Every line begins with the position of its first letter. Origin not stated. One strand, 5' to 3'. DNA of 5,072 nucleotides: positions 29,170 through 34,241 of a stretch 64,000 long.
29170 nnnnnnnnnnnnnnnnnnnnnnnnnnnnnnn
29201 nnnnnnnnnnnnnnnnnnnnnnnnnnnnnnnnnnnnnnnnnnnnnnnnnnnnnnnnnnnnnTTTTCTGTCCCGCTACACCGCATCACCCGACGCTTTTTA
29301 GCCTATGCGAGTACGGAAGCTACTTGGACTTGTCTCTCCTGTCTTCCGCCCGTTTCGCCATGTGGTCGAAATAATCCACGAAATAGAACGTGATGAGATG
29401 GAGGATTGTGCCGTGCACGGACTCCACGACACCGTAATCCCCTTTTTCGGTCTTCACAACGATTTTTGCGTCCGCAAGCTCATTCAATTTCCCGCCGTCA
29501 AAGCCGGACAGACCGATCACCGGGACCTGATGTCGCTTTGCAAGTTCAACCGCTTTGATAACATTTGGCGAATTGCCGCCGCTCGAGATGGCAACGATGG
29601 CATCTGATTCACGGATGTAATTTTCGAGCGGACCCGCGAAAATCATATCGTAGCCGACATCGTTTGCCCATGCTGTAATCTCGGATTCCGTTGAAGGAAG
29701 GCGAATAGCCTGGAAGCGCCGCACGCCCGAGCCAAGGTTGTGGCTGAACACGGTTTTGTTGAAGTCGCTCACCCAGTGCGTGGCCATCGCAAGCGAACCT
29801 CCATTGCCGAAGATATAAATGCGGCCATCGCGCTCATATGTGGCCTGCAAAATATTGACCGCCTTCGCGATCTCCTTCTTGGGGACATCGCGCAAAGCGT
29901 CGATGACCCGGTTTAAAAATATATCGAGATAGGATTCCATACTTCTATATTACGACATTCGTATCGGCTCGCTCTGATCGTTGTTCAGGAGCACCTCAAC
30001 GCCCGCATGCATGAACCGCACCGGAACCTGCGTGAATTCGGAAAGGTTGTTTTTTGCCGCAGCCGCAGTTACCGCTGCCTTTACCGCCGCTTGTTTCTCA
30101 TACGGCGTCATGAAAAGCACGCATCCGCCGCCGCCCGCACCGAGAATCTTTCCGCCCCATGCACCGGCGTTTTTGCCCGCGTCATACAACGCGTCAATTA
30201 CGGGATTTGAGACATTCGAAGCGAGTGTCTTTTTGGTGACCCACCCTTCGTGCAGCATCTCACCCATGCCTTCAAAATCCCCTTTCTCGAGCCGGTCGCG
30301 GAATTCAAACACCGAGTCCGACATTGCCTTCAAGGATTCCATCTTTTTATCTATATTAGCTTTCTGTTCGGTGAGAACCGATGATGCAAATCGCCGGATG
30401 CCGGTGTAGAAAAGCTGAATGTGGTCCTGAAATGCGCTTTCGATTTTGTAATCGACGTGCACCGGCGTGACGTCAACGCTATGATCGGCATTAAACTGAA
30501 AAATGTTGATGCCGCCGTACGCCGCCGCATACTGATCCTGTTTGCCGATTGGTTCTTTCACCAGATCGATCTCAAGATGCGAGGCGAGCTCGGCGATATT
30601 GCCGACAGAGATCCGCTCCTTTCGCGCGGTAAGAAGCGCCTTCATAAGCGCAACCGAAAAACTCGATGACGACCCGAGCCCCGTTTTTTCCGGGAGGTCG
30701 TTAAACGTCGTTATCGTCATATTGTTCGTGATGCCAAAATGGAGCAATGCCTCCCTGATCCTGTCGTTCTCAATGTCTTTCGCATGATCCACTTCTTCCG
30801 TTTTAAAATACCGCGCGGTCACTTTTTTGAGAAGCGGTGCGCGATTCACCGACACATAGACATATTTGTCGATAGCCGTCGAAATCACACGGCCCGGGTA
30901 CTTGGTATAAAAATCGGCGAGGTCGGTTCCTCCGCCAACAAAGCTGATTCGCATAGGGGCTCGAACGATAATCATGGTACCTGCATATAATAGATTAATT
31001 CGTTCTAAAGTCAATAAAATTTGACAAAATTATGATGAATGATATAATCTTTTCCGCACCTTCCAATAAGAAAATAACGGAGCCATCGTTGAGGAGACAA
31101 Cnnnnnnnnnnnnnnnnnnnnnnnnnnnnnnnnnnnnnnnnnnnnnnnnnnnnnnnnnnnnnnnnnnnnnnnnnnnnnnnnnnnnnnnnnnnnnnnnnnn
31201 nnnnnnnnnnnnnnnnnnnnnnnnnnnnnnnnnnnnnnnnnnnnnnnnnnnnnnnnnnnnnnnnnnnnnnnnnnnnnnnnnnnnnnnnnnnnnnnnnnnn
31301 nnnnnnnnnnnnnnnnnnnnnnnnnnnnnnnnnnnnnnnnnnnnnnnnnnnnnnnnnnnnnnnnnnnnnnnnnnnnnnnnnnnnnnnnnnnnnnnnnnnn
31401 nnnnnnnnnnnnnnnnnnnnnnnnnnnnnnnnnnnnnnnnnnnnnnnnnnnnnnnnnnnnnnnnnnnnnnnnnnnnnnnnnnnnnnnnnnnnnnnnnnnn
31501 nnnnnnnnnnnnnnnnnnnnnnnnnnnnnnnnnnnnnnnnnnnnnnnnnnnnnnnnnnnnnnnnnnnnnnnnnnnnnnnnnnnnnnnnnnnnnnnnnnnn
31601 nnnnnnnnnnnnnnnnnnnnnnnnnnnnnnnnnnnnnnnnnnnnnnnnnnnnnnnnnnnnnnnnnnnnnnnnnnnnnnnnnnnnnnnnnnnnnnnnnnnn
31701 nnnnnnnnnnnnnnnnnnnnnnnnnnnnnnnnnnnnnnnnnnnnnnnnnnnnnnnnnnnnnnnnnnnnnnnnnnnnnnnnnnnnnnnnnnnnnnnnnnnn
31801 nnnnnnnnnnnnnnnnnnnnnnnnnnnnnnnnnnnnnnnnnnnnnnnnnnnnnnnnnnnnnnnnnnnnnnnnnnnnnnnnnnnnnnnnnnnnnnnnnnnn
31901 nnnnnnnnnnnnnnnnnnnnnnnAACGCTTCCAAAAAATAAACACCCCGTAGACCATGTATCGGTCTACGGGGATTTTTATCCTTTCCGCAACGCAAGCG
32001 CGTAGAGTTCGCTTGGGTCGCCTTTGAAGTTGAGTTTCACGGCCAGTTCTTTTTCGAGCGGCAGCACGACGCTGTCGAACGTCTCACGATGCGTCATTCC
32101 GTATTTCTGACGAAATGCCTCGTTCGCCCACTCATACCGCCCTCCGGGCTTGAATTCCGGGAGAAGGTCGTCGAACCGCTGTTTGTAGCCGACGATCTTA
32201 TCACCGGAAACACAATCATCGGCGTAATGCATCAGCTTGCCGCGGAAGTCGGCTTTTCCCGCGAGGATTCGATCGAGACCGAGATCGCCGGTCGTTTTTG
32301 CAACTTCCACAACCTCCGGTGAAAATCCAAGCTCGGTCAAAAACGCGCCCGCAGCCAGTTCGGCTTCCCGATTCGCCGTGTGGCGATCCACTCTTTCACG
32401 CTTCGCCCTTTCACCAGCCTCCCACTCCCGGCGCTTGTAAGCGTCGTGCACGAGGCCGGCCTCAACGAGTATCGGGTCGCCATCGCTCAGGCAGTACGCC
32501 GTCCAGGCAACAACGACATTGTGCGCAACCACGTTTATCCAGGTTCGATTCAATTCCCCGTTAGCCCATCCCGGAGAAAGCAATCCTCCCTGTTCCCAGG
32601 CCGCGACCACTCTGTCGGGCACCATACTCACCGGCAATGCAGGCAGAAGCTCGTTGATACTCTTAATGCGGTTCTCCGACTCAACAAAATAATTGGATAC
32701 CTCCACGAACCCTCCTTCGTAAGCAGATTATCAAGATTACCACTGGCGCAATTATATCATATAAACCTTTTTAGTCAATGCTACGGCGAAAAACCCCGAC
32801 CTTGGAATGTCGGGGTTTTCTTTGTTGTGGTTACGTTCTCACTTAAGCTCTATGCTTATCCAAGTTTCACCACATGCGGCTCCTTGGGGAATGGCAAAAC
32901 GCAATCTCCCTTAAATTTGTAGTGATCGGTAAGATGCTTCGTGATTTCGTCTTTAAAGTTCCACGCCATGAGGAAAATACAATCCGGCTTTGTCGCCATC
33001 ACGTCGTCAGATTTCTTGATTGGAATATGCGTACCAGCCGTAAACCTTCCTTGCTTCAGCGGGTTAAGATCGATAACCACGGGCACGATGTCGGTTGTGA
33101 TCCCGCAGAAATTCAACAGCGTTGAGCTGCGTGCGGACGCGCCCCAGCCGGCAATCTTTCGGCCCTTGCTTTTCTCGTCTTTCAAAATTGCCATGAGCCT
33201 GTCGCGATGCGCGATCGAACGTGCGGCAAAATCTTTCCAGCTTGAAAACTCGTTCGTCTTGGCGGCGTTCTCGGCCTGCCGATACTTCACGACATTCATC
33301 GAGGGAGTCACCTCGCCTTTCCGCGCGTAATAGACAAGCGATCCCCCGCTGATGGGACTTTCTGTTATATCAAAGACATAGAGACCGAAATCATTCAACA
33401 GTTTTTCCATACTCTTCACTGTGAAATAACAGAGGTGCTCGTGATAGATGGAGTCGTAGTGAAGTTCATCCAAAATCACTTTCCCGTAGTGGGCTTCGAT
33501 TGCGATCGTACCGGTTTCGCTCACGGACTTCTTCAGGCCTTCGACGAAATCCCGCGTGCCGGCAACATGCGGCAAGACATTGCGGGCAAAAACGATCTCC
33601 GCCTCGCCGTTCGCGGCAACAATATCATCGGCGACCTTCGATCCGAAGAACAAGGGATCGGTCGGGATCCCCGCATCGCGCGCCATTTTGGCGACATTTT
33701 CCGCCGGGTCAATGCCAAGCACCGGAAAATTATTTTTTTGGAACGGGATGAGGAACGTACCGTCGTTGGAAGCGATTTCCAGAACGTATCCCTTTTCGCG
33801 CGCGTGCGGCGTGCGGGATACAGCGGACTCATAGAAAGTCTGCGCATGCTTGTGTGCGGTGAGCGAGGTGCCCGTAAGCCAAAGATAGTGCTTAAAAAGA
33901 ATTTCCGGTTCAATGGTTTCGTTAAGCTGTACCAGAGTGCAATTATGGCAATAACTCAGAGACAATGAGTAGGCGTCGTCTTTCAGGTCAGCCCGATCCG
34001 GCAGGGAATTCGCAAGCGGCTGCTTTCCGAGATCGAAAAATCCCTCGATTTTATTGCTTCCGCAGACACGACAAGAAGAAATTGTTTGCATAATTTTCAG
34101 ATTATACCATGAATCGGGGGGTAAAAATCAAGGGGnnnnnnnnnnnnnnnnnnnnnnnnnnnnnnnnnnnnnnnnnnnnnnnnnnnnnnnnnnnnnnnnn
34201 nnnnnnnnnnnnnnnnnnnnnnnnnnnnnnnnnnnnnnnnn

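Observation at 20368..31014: Complete GDP-D-glycero-alpha-D-manno-heptose pathway with a fused HddC-GmhB enzyme and 6-deoxyheptose-type tailoring genes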

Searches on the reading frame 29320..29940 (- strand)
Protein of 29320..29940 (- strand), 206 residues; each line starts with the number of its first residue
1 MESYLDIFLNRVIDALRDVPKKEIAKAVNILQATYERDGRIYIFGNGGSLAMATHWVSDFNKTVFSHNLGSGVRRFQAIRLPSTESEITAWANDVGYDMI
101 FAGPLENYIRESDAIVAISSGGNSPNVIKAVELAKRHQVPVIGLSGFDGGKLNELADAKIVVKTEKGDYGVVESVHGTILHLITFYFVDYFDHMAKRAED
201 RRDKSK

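Call 3: search_protein_families(library=pfam, proteins=[window:29320-29940:-])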
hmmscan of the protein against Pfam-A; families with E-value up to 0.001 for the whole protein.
window:29320-29940:- (206 aa): 2 families
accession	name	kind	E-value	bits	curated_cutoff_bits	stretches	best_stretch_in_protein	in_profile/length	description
PF13580.11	SIS_2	-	1.5e-17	64.4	27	1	10-146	7-138/138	SIS domain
PF01380.27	SIS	-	8.5e-09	35.7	25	1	107-171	49-111/131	SIS domain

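Call 4: search_protein_families(library=ncbifam, proteins=[window:29320-29940:-])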
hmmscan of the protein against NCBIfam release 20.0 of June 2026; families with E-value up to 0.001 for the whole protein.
window:29320-29940:- (206 aa): 14 families
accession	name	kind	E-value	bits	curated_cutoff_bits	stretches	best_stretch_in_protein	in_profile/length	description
TIGR00441.1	gmhA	equivalog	1.6e-27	96.5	209.45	1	29-183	2-149/154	D-sedoheptulose 7-phosphate isomerase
NF010546.0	PRK13936.1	equivalog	1.4e-25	90.3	276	1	19-183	24-184/197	phosphoheptose isomerase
NF001628.0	PRK00414.1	equivalog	5.8e-24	84.8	265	1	22-184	28-183/192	D-sedoheptulose 7-phosphate isomerase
NF010547.0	PRK13938.1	equivalog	9.5e-22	77.6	320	1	22-184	28-184/196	D-sedoheptulose 7-phosphate isomerase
NF008138.0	PRK10886.1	equivalog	3.7e-14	52.9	352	1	23-157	26-155/196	DnaA initiator-associating protein DiaA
NF003915.0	PRK05441.1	subfamily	9.1e-09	34.7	168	1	109-164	129-184/300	N-acetylmuramic acid 6-phosphate etherase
NF002805.0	PRK02947.1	subfamily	1.6e-08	34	135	1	9-145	11-141/247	sugar isomerase domain-containing protein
NF008458.0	PRK11337.1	equivalog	2.5e-06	26.7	378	1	109-162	186-239/293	MurR/RpiR family transcriptional regulator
NF009222.0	PRK12570.1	subfamily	8.9e-06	24.8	255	0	109-162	136-189/307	N-acetylmuramic acid 6-phosphate etherase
TIGR03127.2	RuMP_HxlB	equivalog_domain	9.9e-06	25.6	160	1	107-166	68-127/178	6-phospho-3-hexuloisomerase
TIGR00274.1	TIGR00274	equivalog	1.6e-05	24.1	302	0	109-162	124-177/291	N-acetylmuramic acid 6-phosphate etherase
NF041755.1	RuMP_HxlAB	equivalog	2.3e-05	23.5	500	1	108-189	285-366/391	bifunctional 3-hexulose-6-phosphate synthase/6-phospho-3-hexuloisomerase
NF040776.2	AlsR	equivalog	3.2e-05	23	400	1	109-163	174-228/279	transcriptional repressor AlsR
NF008141.0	PRK10892.1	equivalog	0.00094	18.5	505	0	109-166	94-151/328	arabinose-5-phosphate isomerase KdsD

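Call 16: search_solved_structures(query=window:29320-29940:-, max_evalue=0.00001)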
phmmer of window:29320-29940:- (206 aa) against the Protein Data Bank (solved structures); distinct sequences matched with E-value up to 0.00001: 15.
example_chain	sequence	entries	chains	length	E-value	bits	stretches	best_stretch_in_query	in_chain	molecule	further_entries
1tk9_A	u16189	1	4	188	1.3e-21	80.6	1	17-184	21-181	Phosphoheptose isomerase 1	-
5by2_A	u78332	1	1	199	4.7e-18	68.9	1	39-183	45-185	Phosphoheptose isomerase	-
1x94_A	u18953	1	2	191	4.7e-18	68.9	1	23-184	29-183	putative Phosphoheptose isomerase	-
5i01_A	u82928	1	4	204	1.4e-17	67.3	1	26-180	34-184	Phosphoheptose isomerase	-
2i22_A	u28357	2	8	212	4e-17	65.9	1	23-183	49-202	Phosphoheptose isomerase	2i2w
5ltz_A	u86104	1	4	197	8.4e-16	61.6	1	25-183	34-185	Phosphoheptose isomerase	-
5lu7_A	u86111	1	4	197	9.7e-16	61.4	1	25-183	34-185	Phosphoheptose isomerase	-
2xbl_A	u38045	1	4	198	1.9e-15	60.4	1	25-183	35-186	PHOSPHOHEPTOSE ISOMERASE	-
2x3y_A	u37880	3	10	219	2.5e-15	60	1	25-183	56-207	PHOSPHOHEPTOSE ISOMERASE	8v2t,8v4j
5lu5_A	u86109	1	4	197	3.4e-15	59.6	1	25-183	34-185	Phosphoheptose isomerase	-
1x92_A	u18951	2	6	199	2.1e-14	57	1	28-182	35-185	PHOSPHOHEPTOSE ISOMERASE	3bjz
5lu6_A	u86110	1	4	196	2.3e-14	56.9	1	25-183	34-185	Phosphoheptose isomerase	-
3trj_A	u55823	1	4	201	2.5e-13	53.5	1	3-183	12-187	Phosphoheptose isomerase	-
2yva_A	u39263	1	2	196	5.6e-12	49.1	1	24-156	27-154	DnaA initiator-associating protein diaA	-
4u6n_A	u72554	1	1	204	6.3e-12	48.9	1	24-156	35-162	DnaA initiator-associating protein DiaA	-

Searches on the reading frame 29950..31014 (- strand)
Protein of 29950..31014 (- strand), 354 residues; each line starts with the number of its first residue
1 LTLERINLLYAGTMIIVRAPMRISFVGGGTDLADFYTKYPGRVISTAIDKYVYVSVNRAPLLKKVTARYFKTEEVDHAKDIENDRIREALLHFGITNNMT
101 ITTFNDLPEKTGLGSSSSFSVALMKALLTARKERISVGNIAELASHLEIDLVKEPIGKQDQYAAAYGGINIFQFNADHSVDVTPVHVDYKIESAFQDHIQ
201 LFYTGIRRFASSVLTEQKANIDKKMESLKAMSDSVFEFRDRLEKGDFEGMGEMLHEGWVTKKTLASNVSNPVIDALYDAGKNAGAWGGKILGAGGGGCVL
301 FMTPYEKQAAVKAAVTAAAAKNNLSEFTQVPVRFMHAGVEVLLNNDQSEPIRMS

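Call 3: search_protein_families(library=pfam, proteins=[window:29950-31014:-])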
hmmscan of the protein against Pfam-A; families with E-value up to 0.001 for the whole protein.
window:29950-31014:- (354 aa): 2 families
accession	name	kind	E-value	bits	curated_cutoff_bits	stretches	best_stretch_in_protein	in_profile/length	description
PF00288.32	GHMP_kinases_N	-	3.4e-14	53.2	22.3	1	92-168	13-87/87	GHMP kinases N terminal domain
PF08544.19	GHMP_kinases_C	-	9.5e-13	48.8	21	1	242-318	5-82/85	GHMP kinases C terminal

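Call 4: search_protein_families(library=ncbifam, proteins=[window:29950-31014:-])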
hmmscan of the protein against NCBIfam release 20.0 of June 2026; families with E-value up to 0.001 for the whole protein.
window:29950-31014:- (354 aa): 14 families
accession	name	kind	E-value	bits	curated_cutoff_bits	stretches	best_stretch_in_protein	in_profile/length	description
NF049969.1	GlMnHpPKinHddA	equivalog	1.7e-45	155.9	600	1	15-313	3-315/338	D-glycero-D-manno-heptose 7-phosphate kinase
NF009948.0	PRK13412.1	equivalog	4.3e-24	84.3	721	1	91-313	721-944/974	bifunctional fucokinase/fucose-1-phosphate guanylyltransferase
NF003006.0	PRK03817.1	equivalog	2e-21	76.4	443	2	14-232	1-216/352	galactokinase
TIGR00549.1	mevalon_kin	equivalog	1.6e-20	73.8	163.05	1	43-301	19-275/276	mevalonate kinase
NF003036.0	PRK03926.1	equivalog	1.5e-19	70.2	403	1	39-333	20-297/302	mevalonate kinase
NF001816.0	PRK00555.1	equivalog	4e-14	52.3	509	2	233-322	255-343/363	galactokinase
NF003472.0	PRK05101.1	equivalog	1.3e-11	44.1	499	2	15-169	21-183/382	galactokinase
TIGR00131.1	gal_kin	equivalog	5.5e-11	42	226.65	1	233-317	280-364/388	galactokinase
TIGR01920.1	Shik_kin_archae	equivalog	1.1e-08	34.7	126.85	1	46-150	19-121/266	shikimate kinase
NF003705.0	PRK05322.1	equivalog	3.5e-07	29.3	385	0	236-317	282-363/388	galactokinase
NF040957.1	Arch_PMK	equivalog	1.1e-05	25.1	500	1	104-232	80-217/316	phosphomevalonate kinase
NF002288.1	PRK01212.1-4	equivalog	5.7e-05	22.3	194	1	88-325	66-288/303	homoserine kinase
TIGR00191.1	thrB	equivalog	0.00036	19.5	168.25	0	92-184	73-158/304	homoserine kinase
NF040725.1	panto_kin_Meth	equivalog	0.00063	18.8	380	0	48-169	38-153/286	pantoate kinase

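Call 15: search_solved_structures(query=window:29950-31014:-, max_evalue=0.00001)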
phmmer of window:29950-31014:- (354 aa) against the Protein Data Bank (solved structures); distinct sequences matched with E-value up to 0.00001: 17.
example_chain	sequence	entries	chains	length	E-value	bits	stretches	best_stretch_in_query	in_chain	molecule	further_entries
4usm_A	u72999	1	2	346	9.4e-43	150.2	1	13-309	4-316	PUTATIVE SUGAR KINASE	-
4usk_A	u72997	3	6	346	1.3e-42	149.7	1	13-309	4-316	PUTATIVE SUGAR KINASE | SUGAR KINASE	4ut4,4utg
3k85_A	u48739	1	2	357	4.5e-40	141.4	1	15-334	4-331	D-glycero-D-manno-heptose 1-phosphate kinase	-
4n3o_A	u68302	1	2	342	9.4e-34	120.6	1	15-314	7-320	Putative D-glycero-D-manno-heptose 7-phosphate kinase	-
9iip_A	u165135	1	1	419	7.2e-17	65.1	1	86-329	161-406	L-fucokinase/L-fucose-1-P guanylyltransferase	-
5yys_A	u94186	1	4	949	1.1e-15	61.3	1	86-328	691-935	L-fucokinase, L-fucose-1-P guanylyltransferase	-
9iit_A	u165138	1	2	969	1.1e-15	61.2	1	86-328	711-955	L-fucokinase/L-fucose-1-P guanylyltransferase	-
1s4e_A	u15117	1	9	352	2.9e-12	50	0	15-228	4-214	Galactokinase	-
6mde_A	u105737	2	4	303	3.9e-12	49.5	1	97-329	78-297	Mevalonate kinase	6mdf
4hac_A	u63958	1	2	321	5.6e-12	49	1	96-329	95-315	Mevalonate kinase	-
8teb_A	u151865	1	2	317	8.6e-12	48.4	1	265-333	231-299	Mevalonate kinase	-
2cz9_A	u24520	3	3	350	8.2e-11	45.2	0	105-228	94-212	Probable galactokinase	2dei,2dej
1kkh_A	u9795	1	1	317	3.9e-10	43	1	100-309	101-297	Mevalonate Kinase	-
1vis_A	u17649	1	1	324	4.2e-10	42.9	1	100-309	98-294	Mevalonate kinase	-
2x7i_A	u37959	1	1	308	2.1e-08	37.3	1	76-320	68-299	MEVALONATE KINASE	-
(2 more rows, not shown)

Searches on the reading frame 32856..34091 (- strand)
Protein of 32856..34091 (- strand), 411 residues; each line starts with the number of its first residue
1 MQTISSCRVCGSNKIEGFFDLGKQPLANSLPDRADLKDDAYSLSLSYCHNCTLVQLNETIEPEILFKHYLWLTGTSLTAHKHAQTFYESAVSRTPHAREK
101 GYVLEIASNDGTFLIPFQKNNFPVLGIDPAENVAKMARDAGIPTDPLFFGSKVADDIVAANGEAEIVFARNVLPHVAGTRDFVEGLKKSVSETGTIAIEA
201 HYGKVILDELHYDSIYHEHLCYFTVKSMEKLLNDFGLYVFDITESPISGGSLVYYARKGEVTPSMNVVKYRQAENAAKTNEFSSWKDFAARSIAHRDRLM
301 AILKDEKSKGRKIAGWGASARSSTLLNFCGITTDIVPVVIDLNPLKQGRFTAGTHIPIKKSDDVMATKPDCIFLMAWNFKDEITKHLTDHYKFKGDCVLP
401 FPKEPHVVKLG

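Call 8: search_protein_families(library=pfam, proteins=[window:32856-34091:-])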
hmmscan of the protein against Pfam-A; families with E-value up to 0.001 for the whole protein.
window:32856-34091:- (411 aa): 4 families
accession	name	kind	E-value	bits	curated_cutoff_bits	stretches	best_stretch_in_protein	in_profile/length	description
PF08484.17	Methyltransf_14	-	1.6e-45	155.2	23.5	1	246-402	1-160/160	C-methyltransferase C-terminal domain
PF08421.16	Methyltransf_13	-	2.1e-18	66.7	31.3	1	7-66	1-62/62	Putative zinc binding domain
PF13489.12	Methyltransf_23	-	3.9e-14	53.2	27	1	81-239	3-161/164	Methyltransferase domain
PF08242.18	Methyltransf_12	-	0.00046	21.3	30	0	104-195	1-97/98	Methyltransferase domain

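Call 19: search_protein_families(library=ncbifam, proteins=[window:32856-34091:-], max_evalue=0.00001)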
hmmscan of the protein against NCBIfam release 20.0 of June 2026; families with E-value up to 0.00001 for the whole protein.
window:32856-34091:- (411 aa): 0 families

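Call 37: search_solved_structures(query=window:32856-34091:-, max_evalue=0.00001)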
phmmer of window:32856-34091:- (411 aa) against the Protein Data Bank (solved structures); distinct sequences matched with E-value up to 0.00001: 10.
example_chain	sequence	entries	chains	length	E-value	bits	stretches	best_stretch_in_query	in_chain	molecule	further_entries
3ndi_A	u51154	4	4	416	3.3e-64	220.4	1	5-402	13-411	Methyltransferase | TcaB9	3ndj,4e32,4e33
4e31_A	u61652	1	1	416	5.6e-64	219.6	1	5-402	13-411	TcaB9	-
4e2y_A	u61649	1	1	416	8.6e-64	219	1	5-402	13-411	TcaB9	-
4e2x_A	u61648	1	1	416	1.2e-63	218.6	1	5-402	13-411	TcaB9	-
4rv9_A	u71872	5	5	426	2.5e-63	217.5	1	3-407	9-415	D-mycarose 3-C-methyltransferase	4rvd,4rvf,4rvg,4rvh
4e2w_A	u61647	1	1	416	3.1e-63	217.2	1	5-402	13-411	TcaB9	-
4e2z_A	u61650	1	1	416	3.1e-63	217.2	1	5-402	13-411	TcaB9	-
4e30_A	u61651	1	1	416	8.1e-63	215.8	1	5-402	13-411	TcaB9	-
5t64_A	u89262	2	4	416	1.8e-59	204.8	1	5-398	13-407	Sugar 3-C-methyl transferase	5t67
5t6b_A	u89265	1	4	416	4e-59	203.7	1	5-402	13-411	Sugar 3-C-methyl transferase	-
